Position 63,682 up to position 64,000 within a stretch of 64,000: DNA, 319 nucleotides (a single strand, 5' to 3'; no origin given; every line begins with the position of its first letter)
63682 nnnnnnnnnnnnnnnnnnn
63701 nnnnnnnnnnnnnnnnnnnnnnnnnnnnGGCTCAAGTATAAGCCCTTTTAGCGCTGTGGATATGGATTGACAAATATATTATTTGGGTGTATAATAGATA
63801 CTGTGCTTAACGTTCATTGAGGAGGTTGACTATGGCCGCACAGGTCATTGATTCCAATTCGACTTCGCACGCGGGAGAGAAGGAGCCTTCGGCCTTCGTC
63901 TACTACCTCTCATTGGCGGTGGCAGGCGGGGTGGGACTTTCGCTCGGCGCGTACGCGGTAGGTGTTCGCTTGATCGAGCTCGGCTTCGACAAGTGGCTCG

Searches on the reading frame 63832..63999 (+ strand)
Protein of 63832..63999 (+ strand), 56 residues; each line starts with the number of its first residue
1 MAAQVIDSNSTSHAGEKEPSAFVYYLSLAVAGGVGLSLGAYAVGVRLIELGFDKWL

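Call 14: search_protein_families(library=pfam, proteins=[window:63832-63999:+], max_evalue=0.1)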
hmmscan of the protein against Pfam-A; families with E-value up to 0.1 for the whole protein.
window:63832-63999:+ (56 aa): 0 families

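Call 59: find_homologous_proteins(query=window:63832-63999:+, max_evalue=0.01)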
Query window:63832-63999:+ (56 aa): 1 proteins with E <= 0.01 among 1 candidates.
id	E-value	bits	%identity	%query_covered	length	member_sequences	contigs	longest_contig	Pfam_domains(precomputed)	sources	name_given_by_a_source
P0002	6.8e-28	112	100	100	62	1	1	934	-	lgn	-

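Call 61: find_encoding_contigs(protein=P0002, flank=5000)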
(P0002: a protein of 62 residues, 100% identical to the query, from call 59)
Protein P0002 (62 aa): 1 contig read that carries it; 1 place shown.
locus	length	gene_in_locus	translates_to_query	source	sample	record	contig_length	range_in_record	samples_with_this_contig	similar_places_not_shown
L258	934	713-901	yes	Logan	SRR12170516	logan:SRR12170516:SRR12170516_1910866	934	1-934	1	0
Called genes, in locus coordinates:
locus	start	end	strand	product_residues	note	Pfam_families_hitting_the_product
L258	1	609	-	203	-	?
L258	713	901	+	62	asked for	-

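Call 67: search_protein_families(library=phrogs, proteins=[P0002], max_evalue=0.01)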
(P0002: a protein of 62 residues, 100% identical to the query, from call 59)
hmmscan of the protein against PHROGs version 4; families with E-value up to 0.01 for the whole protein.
P0002 (62 aa): 0 families

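Call 68: search_protein_families(library=padloc, proteins=[P0002], max_evalue=0.01)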
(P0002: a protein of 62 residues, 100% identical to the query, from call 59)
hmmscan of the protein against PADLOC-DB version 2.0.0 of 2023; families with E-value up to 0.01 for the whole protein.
P0002 (62 aa): 0 families
